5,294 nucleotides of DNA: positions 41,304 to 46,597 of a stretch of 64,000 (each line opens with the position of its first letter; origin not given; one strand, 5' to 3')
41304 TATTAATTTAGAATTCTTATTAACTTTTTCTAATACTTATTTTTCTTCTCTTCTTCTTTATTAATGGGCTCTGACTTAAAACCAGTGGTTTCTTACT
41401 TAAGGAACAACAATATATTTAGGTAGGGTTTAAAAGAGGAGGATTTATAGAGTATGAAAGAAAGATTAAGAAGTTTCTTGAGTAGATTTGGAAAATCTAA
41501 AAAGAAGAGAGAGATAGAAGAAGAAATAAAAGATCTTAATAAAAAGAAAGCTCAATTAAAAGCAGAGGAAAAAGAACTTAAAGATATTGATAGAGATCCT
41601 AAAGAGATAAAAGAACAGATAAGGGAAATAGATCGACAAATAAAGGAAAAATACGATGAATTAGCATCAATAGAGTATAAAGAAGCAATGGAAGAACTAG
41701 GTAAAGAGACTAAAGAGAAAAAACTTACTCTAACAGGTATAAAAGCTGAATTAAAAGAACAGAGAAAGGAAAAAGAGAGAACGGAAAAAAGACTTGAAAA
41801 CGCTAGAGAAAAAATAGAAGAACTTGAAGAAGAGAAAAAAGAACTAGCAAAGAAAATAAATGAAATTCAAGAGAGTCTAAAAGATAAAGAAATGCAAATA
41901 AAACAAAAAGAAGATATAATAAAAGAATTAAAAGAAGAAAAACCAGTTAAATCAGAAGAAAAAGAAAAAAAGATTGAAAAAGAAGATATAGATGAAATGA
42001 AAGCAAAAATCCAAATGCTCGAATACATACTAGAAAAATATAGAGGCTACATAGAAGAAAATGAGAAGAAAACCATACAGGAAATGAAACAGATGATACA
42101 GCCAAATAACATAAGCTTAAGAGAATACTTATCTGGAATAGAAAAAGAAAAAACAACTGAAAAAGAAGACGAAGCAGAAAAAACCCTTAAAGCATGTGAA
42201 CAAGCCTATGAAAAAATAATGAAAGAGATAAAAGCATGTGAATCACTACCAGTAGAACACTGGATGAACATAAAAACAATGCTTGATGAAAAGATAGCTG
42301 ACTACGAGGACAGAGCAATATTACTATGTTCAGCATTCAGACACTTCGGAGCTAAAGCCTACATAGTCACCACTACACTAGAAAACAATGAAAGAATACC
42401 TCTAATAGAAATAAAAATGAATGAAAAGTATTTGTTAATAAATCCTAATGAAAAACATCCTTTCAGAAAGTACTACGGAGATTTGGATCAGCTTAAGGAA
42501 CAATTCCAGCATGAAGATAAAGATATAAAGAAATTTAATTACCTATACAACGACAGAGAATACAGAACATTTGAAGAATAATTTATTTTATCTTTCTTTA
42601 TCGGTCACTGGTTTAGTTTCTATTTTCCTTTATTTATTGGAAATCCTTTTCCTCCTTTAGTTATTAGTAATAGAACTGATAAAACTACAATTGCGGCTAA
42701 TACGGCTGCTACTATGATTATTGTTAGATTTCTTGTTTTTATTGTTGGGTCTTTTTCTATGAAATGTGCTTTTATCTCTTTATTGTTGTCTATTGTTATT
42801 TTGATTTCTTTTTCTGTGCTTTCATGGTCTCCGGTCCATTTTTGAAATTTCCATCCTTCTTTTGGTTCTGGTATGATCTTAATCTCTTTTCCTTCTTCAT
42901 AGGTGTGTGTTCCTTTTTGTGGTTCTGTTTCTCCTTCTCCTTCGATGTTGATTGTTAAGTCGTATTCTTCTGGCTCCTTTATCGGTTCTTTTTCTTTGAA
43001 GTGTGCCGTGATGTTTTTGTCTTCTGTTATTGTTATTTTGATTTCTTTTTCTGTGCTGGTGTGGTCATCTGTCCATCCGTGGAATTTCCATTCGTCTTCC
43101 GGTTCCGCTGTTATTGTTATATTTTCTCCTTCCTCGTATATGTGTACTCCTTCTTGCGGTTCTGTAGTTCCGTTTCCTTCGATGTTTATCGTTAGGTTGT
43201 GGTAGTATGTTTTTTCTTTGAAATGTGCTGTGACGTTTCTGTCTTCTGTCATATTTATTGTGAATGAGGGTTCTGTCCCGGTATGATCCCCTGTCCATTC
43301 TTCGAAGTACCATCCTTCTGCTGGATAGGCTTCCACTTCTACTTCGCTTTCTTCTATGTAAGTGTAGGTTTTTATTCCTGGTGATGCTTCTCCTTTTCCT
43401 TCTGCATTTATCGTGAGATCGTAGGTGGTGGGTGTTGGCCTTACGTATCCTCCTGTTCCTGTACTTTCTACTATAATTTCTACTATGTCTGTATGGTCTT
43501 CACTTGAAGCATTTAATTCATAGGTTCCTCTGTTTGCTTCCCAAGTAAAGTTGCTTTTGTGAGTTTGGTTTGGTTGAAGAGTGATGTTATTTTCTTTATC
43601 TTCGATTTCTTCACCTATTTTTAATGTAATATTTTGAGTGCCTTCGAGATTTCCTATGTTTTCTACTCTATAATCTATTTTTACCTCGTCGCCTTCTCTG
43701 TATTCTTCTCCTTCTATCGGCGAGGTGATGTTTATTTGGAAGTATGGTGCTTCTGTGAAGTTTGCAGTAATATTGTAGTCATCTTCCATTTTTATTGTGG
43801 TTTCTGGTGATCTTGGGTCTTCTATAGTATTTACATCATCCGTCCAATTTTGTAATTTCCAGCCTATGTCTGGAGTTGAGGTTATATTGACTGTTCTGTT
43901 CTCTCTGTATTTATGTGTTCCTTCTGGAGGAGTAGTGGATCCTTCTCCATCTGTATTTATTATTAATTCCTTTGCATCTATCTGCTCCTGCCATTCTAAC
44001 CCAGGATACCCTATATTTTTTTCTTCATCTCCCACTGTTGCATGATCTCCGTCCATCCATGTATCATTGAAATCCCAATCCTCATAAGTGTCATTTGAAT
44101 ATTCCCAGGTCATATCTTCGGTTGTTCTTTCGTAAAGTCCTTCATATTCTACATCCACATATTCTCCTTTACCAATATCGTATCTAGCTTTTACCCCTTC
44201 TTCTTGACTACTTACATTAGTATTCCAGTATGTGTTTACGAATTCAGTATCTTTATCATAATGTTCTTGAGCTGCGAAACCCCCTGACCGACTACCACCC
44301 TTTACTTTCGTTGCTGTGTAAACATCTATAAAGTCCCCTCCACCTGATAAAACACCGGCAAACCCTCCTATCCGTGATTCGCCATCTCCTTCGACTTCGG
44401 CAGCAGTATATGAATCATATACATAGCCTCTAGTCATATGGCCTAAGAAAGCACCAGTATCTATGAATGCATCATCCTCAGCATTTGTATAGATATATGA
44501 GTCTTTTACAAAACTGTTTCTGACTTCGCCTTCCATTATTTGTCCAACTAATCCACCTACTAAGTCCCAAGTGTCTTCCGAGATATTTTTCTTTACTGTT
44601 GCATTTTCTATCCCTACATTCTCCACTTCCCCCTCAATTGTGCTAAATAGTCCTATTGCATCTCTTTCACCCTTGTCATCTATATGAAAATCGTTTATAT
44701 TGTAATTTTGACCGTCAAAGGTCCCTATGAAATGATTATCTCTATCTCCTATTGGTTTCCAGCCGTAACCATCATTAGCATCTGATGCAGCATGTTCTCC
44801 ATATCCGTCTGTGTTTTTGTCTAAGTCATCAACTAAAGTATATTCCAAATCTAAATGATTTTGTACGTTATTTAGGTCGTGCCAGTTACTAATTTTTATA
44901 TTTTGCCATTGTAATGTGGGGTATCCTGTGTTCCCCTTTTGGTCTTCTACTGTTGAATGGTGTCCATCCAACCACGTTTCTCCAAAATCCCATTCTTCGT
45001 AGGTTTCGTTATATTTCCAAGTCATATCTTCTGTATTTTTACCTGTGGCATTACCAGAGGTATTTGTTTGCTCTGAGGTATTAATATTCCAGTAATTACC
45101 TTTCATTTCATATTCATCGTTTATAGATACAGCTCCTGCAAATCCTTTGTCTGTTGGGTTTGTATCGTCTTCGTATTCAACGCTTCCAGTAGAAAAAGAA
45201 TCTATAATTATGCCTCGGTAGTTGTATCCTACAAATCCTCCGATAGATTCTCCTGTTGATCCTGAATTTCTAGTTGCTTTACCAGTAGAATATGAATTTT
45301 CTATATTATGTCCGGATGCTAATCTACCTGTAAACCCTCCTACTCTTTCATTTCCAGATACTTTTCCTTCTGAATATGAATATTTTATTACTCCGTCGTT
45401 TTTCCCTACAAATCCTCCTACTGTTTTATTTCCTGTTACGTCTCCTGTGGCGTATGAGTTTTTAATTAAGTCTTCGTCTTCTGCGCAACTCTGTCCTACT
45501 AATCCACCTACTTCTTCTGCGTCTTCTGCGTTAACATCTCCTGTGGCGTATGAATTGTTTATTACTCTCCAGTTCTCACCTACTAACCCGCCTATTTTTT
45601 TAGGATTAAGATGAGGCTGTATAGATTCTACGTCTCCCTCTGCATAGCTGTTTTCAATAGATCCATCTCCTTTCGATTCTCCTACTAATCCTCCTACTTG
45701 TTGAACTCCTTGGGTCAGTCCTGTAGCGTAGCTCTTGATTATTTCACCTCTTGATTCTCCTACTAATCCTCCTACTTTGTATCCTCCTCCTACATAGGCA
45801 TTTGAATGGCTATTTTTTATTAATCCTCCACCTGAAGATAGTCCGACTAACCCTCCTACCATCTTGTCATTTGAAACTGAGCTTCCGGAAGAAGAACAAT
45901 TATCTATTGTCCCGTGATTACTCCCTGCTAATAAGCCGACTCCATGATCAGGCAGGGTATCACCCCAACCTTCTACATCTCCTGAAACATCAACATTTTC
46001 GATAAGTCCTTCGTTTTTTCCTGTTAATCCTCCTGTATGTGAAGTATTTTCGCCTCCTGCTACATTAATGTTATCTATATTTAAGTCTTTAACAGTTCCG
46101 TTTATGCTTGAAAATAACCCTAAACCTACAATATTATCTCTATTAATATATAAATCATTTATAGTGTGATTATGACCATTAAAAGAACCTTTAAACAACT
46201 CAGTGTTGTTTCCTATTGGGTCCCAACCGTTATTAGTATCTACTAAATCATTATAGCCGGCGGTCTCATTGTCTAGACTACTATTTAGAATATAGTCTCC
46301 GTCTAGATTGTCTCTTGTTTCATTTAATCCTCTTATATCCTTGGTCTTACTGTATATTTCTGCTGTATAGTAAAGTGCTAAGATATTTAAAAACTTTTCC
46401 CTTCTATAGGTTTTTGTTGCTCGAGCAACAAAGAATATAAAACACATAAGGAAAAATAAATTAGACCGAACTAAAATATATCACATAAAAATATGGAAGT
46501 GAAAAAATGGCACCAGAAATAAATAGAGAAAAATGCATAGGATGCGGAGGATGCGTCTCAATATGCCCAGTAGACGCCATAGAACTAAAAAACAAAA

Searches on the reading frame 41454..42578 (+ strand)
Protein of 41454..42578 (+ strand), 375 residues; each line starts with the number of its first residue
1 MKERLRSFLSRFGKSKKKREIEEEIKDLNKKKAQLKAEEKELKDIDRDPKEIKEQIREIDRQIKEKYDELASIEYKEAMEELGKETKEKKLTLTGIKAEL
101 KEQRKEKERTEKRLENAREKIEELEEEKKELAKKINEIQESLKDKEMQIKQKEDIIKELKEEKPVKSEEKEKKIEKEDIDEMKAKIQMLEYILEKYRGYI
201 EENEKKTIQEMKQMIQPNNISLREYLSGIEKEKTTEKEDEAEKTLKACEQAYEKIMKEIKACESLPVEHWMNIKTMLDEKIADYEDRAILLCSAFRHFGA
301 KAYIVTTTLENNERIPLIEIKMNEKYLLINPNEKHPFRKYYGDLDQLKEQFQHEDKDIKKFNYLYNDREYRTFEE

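Call 63: search_protein_families(library=pfam, proteins=[window:41454-42578:+], max_evalue=0.0001)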
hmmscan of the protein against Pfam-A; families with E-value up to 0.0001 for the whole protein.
window:41454-42578:+ (375 aa): 1 family
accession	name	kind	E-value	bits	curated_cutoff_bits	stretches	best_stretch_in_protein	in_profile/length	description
PF24656.1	CEPT76_peptidase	-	1.2e-08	35.6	27.8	1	269-337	2-75/121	CEP76 peptidase-like domain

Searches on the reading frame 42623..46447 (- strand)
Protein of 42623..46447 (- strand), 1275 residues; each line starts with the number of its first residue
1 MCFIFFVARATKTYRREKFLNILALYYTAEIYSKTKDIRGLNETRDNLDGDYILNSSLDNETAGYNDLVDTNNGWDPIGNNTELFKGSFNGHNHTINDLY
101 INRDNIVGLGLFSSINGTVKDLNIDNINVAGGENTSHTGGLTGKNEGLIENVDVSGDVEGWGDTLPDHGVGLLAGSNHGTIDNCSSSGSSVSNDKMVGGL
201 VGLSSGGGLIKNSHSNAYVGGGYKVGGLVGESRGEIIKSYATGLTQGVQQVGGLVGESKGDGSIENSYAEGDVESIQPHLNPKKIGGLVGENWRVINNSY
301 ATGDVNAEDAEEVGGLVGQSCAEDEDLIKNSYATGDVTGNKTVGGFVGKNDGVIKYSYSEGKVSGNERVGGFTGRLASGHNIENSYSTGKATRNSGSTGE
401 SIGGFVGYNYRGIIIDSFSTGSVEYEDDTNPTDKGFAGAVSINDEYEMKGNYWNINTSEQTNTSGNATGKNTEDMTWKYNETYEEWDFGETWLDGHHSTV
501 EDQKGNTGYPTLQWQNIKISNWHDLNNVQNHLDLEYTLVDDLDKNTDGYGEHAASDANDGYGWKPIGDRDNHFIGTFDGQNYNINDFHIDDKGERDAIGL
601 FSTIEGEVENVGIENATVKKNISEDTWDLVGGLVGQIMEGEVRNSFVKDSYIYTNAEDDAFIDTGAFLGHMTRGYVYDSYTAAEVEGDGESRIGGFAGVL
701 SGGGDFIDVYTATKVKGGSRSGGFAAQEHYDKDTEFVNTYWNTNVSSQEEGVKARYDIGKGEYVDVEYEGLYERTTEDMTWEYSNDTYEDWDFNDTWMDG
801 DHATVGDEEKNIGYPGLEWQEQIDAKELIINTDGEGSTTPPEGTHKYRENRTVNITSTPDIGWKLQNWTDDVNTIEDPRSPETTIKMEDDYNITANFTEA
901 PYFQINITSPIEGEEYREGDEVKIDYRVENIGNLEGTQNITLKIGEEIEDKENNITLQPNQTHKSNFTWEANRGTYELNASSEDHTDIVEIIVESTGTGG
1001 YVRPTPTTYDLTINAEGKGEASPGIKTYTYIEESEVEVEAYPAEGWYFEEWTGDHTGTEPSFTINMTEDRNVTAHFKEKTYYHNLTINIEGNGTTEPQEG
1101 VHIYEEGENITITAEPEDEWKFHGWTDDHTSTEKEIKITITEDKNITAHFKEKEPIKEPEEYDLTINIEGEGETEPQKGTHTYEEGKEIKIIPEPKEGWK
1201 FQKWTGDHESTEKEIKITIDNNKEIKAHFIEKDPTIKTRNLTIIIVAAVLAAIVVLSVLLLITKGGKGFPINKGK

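Call 64: search_protein_families(library=pfam, proteins=[window:42623-46447:-], max_evalue=0.0001)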
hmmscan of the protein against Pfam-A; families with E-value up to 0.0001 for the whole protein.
window:42623-46447:- (1275 aa): 2 families
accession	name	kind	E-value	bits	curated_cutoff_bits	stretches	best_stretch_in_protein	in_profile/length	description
PF18998.6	Flg_new_2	-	7.1e-50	167.3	23.6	4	1009-1079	1-72/73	Divergent InlB B-repeat domain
PF07581.17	Glug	-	4.3e-42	140.1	20.5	1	249-273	3-27/28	The GLUG motif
